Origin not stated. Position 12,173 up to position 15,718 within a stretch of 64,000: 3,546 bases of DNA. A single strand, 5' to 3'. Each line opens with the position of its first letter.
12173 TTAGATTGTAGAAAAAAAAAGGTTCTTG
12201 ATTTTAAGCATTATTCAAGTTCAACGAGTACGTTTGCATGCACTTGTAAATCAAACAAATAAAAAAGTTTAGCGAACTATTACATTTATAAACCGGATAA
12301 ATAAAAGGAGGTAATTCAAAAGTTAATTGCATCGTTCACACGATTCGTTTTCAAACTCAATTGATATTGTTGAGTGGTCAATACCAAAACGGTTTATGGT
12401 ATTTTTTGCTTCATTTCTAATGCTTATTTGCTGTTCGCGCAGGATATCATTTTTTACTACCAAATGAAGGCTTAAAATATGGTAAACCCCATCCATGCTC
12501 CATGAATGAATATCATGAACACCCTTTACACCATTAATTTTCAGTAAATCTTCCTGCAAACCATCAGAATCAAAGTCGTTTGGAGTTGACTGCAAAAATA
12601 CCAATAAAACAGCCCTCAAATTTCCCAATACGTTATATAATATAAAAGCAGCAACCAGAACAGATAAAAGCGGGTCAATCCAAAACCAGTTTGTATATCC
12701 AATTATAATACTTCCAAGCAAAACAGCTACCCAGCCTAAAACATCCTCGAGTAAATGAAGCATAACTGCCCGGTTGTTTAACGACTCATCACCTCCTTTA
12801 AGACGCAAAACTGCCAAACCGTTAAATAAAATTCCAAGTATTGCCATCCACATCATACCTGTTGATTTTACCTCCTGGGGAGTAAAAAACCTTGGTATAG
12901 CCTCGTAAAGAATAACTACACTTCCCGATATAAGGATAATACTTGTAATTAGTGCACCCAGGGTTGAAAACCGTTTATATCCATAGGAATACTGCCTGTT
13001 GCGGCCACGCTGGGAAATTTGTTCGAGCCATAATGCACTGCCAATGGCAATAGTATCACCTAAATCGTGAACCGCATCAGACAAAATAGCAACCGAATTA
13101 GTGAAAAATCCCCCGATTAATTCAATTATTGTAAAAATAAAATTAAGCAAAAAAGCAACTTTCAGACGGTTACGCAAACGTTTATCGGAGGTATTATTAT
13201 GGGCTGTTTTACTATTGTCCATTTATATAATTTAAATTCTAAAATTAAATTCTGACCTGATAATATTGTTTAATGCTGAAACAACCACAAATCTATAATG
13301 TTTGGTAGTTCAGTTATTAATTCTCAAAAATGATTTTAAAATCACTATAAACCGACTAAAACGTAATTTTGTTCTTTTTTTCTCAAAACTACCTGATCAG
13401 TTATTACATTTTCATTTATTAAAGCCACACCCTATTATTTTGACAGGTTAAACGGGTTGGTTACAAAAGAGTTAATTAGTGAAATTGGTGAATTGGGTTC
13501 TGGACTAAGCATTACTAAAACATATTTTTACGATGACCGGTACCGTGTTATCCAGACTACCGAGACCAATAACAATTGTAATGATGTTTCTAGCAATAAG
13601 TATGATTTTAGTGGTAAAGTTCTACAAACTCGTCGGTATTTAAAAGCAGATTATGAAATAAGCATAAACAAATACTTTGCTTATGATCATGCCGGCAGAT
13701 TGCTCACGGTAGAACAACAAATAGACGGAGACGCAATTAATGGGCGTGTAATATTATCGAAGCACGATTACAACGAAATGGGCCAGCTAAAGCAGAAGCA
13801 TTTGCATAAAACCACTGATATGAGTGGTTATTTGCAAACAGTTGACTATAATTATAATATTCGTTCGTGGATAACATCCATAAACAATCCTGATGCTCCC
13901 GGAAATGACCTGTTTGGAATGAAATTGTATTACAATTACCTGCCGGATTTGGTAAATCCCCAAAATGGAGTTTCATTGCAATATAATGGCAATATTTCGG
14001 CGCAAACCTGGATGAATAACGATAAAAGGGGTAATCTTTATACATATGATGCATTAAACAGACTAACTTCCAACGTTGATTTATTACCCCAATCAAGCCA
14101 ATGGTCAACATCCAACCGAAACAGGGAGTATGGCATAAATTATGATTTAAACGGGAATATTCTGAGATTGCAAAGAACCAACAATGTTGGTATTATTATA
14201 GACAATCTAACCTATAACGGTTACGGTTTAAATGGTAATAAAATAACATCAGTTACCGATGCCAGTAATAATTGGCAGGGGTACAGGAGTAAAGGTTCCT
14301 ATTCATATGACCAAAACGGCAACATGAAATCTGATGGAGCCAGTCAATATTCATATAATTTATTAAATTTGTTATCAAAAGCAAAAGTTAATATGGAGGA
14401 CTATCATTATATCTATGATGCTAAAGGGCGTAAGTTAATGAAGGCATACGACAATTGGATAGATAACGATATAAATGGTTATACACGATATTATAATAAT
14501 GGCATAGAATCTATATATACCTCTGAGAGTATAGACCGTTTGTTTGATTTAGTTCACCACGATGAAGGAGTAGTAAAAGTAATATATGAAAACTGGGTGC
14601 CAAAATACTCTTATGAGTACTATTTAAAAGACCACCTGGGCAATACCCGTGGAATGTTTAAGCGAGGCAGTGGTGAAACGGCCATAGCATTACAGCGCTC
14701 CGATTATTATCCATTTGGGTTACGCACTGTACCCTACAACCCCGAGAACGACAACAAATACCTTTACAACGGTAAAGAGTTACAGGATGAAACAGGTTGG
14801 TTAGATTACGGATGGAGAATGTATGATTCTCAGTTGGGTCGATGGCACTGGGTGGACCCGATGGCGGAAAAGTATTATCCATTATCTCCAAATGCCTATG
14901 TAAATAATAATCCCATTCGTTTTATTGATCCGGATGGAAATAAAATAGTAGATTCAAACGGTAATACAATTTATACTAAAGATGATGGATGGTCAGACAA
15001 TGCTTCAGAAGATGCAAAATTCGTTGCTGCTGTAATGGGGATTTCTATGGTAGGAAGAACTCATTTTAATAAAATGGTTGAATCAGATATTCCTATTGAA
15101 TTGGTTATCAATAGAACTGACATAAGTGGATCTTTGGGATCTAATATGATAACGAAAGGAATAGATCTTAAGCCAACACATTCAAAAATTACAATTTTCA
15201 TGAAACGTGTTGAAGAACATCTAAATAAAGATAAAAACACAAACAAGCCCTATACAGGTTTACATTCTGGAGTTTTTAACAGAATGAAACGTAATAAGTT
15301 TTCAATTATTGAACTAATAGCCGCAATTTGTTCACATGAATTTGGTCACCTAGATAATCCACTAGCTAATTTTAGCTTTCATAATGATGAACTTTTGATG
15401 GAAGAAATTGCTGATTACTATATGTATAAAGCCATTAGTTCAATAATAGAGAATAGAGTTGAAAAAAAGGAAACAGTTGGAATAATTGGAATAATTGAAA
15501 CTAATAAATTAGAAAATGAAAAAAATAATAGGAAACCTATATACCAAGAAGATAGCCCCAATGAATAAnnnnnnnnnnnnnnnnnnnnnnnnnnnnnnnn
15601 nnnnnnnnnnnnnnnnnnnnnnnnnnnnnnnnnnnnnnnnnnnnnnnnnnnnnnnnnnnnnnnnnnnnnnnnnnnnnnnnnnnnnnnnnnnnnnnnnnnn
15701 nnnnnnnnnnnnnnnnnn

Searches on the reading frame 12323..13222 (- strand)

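Call 52: search_protein_families(library=pfam, proteins=[window:12323-13222:-], max_evalue=0.0001)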
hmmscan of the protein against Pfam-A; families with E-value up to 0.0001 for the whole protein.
window:12323-13222:- (299 aa): 2 families
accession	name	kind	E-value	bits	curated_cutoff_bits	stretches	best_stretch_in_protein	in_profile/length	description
PF01545.26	Cation_efflux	-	1e-43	149.9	26.6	1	20-208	1-196/198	Cation efflux family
PF16916.11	ZT_dimer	-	4.1e-10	40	26.7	1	215-289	2-76/78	Dimerisation domain of Zinc Transporter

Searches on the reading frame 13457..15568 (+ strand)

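Call 52: search_protein_families(library=pfam, proteins=[window:13457-15568:+], max_evalue=0.0001)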
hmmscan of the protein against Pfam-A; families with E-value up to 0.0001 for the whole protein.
window:13457-15568:+ (703 aa): 1 family
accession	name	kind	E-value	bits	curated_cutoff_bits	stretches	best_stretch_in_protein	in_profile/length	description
PF05593.20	RHS_repeat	-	6.9e-05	23.6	22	0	195-205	20-30/38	RHS Repeat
